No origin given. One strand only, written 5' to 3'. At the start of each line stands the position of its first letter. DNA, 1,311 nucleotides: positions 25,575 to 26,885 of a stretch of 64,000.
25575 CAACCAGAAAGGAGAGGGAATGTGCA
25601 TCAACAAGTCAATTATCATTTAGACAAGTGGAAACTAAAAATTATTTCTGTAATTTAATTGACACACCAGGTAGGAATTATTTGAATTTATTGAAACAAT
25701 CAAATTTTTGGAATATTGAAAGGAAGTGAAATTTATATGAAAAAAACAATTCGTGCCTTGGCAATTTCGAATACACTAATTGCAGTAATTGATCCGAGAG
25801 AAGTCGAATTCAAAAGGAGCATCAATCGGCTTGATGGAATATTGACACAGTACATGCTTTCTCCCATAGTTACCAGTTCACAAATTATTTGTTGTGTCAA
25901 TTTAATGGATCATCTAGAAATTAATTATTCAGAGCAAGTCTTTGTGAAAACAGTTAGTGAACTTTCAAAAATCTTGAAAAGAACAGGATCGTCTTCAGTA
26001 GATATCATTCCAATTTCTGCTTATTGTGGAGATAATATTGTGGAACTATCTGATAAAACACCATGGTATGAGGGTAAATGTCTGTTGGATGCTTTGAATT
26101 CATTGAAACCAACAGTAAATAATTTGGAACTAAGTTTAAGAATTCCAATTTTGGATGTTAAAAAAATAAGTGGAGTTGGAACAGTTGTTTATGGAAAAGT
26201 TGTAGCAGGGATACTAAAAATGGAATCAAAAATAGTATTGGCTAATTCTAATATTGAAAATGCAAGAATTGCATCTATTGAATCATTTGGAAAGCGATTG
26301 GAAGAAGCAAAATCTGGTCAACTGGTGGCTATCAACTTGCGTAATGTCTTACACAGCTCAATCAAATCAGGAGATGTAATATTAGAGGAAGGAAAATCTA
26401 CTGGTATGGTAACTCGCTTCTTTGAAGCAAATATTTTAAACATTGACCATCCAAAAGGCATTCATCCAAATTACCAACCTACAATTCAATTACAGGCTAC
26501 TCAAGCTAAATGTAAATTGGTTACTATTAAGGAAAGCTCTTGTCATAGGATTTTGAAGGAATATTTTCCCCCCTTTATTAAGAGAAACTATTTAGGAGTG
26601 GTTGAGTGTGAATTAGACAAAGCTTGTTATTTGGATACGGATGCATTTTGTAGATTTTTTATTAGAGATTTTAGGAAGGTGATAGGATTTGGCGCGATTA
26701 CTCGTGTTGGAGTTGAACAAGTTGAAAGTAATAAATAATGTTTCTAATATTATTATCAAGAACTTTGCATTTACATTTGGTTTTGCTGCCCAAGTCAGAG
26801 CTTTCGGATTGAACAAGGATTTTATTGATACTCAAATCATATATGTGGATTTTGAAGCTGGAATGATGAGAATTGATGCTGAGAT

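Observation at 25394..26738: EF1A paralog with the catalytic histidine and guanine-specificity motif mutated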

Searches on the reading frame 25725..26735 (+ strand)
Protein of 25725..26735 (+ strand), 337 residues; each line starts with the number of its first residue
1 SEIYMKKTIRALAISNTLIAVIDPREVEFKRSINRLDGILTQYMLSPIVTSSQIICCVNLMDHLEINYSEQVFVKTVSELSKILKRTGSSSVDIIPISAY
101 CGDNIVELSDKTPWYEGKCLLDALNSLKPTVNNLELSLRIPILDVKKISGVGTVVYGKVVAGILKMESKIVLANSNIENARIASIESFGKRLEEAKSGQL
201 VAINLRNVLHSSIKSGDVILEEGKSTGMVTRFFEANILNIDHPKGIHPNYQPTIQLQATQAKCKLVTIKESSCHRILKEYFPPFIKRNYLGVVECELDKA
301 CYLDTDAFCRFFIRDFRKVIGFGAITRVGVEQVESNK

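Call 30: search_protein_representatives(protein=window:25725-26735:+)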
Query: 337 residues. Proteins with E-value up to 0.001 (for the whole library): 4053; up to 1e-10: 919; up to 1e-30: 19. The best 150 are listed.
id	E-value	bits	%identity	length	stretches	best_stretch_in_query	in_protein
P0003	1.4e-170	583.1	81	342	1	3-336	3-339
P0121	5.9e-60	219.8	31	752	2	8-334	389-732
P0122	2.9e-47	178.0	36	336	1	5-331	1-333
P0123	4.4e-37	144.6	32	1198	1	4-328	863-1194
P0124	8.6e-37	143.7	30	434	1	4-334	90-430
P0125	3.8e-36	141.5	32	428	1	5-327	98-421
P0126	6.5e-36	140.8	34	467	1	4-330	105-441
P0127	1.4e-35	139.7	34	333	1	51-329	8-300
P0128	1.5e-35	139.6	30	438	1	4-328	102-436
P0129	3.2e-35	138.5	31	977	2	46-247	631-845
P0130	6.9e-33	130.9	31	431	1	4-328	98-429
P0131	9.2e-32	127.1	32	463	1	3-329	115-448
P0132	1.0e-31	127.0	30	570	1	5-328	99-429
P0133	1.5e-31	126.5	30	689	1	5-328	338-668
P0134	1.7e-31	126.3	29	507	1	5-327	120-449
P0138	7.3e-31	124.2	32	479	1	40-328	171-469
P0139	1.2e-30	123.4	31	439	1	38-328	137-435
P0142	2.3e-30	122.5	32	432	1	4-326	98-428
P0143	4.0e-30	121.8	31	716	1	4-329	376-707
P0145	9.4e-30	120.5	30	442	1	5-331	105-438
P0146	2.4e-29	119.2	28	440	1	3-329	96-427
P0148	3.3e-29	118.7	31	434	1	4-335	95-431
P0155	4.5e-27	111.7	28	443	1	4-328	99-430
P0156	5.3e-27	111.5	34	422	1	51-330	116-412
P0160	1.3e-26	110.3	33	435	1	4-269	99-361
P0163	1.7e-26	109.8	27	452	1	4-333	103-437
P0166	2.3e-26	109.4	34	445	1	4-329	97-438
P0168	3.3e-26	108.9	30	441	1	4-331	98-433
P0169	4.5e-26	108.5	29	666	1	8-328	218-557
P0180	2.1e-25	106.2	32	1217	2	45-263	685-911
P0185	5.5e-25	104.9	29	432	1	4-328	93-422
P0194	1.6e-24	103.4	28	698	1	27-327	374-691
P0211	9.0e-23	97.6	31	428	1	13-332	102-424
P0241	1.2e-20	90.6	26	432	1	4-325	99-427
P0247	1.5e-20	90.4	28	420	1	6-271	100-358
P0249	1.8e-20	90.0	27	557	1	12-328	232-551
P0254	2.4e-20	89.7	25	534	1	4-328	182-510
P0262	3.9e-20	89.0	30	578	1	4-328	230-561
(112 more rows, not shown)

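Call 32: list_cluster_members(proteins=[P0121, P0122, P0123, P0124, P0125, P0126, P0128, P0129, P0131, P0133])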
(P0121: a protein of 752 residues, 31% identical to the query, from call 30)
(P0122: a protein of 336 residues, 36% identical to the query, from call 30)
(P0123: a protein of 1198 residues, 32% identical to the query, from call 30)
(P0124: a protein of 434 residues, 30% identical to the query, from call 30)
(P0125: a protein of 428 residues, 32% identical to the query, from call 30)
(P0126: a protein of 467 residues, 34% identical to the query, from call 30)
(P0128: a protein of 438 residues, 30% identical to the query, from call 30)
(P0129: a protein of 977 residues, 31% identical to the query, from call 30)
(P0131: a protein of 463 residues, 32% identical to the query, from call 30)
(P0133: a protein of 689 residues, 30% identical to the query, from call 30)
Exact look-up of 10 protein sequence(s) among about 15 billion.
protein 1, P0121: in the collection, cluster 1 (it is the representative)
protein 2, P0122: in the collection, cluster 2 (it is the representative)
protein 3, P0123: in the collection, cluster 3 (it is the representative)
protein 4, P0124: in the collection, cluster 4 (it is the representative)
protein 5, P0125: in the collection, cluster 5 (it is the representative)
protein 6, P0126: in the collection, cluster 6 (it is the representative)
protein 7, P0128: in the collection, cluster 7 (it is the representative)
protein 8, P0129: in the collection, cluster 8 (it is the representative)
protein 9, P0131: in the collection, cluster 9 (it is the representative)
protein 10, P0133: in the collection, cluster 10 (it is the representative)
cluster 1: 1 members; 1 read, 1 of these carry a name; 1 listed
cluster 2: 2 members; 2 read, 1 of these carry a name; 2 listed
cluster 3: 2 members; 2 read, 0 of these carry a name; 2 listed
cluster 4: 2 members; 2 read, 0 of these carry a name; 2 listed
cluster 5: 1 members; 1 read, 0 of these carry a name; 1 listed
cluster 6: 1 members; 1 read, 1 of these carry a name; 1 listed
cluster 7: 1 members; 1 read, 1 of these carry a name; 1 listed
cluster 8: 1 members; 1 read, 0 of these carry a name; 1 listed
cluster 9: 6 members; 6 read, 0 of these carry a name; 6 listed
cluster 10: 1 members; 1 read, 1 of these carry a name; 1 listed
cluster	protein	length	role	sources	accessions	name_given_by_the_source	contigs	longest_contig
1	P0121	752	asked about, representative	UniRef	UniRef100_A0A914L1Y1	Tr-type G domain-containing protein n=4 Tax=Meloidogyne incognita group TaxID=654580 ...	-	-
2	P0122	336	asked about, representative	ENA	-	-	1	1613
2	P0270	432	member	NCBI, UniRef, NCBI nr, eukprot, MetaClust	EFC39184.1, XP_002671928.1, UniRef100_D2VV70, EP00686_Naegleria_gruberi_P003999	predicted protein [Naegleria gruberi] | Predicted protein n=1 Tax=Naegleria gruberi TaxID=5762 RepID=D2VV70_NAEGR | uncharacterized protein NAEGRDRAFT_60891 [Naegleria gruberi]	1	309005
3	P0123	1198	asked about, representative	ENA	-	-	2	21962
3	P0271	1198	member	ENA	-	-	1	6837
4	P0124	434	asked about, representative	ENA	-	-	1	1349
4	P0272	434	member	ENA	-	-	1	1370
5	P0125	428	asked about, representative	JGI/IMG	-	-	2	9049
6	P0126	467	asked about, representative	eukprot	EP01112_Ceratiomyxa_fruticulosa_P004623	TRINITY_DN15158_c0_g1_i2.p1 TRINITY_DN15158_c0_g1~~TRINITY_DN15158_c0_g1_i2.p1 ORF ...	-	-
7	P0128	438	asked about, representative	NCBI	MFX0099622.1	MAG: translation elongation factor EF-1 subunit alpha [Candidatus Hodarchaeota archaeon]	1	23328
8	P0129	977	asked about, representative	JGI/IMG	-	-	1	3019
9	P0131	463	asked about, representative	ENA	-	-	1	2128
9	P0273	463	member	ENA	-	-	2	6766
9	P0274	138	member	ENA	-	-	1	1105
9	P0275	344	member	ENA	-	-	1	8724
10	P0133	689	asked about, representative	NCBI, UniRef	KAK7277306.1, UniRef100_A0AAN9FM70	hypothetical protein RIF29_18457 [Crotalaria pallida] | Tr-type G domain-containing protein n=1 Tax=Crotalaria pallida TaxID=3830 ...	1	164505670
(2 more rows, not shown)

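Call 35: list_cluster_members(proteins=[P0130, P0148, P0156, P0160, P0163, P0168, P0180, P0185, P0241, P0166])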
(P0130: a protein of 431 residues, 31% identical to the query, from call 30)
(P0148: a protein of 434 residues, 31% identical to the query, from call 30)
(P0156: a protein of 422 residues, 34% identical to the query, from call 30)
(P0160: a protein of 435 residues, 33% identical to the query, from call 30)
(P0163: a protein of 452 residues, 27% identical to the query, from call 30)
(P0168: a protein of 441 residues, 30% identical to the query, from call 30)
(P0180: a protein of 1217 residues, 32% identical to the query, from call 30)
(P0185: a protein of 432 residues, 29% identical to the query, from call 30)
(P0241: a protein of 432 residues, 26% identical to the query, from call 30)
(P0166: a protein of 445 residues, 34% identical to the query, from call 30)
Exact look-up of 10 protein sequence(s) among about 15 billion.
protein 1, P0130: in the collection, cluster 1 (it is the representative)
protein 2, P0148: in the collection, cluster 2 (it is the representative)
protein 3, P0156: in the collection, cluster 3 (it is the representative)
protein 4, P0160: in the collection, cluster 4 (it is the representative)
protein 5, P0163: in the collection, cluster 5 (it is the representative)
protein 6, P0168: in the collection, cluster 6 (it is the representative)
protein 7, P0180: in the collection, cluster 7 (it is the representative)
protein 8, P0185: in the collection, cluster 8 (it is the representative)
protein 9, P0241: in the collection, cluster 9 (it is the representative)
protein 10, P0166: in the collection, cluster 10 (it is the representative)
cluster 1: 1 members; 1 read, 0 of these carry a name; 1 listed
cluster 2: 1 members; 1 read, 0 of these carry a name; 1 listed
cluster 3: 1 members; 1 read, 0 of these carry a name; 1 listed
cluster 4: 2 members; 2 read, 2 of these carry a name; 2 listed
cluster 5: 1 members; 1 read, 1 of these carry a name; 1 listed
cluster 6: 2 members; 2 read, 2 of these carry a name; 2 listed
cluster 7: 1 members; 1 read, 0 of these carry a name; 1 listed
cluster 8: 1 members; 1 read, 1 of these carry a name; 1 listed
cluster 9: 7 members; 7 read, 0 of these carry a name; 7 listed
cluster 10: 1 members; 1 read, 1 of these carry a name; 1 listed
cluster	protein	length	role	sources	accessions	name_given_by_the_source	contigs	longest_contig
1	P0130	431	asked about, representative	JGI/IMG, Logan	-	-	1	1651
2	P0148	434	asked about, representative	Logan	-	-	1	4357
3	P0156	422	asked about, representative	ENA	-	-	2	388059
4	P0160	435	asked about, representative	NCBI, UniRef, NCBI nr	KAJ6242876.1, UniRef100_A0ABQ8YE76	translation factor [Anaeramoeba flamelloides] | Translation factor n=1 Tax=Anaeramoeba flamelloides TaxID=1746091 RepID=A0ABQ8YE76_9EUKA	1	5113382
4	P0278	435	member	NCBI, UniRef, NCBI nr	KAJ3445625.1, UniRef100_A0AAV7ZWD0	translation factor [Anaeramoeba flamelloides] | Translation factor n=1 Tax=Anaeramoeba flamelloides TaxID=1746091 RepID=A0AAV7ZWD0_9EUKA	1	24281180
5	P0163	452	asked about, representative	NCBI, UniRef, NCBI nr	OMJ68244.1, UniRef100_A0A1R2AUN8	hypothetical protein SteCoe_34374 [Stentor coeruleus] | Tr-type G domain-containing protein n=1 Tax=Stentor coeruleus TaxID=5963 ...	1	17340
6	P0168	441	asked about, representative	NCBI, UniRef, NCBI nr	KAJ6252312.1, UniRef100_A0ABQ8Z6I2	translation factor [Anaeramoeba flamelloides] | Translation factor n=1 Tax=Anaeramoeba flamelloides TaxID=1746091 RepID=A0ABQ8Z6I2_9EUKA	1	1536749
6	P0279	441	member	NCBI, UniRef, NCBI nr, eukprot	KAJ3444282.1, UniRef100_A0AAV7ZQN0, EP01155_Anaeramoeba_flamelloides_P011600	translation factor [Anaeramoeba flamelloides] | Translation factor n=1 Tax=Anaeramoeba flamelloides TaxID=1746091 RepID=A0AAV7ZQN0_9EUKA | Anaeramoba_flamelloidesa328803_58.p1 GENE.a328803_58~~a328803_58.p1 ORF type:complete ...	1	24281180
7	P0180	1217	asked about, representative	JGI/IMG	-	-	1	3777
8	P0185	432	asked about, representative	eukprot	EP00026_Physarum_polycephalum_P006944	Phypoly_transcript_06997.p1 GENE.Phypoly_transcript_06997~~Phypoly_transcript_06997.p1 ...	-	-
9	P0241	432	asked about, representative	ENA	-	-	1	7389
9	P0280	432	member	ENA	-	-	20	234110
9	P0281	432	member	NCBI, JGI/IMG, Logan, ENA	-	-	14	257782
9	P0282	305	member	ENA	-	-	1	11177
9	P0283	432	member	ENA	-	-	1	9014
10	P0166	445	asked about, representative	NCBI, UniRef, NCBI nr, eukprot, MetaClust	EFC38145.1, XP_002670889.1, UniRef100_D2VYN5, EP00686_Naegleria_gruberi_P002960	predicted protein [Naegleria gruberi] | Predicted protein n=1 Tax=Naegleria gruberi TaxID=5762 RepID=D2VYN5_NAEGR | uncharacterized protein NAEGRDRAFT_60950 [Naegleria gruberi]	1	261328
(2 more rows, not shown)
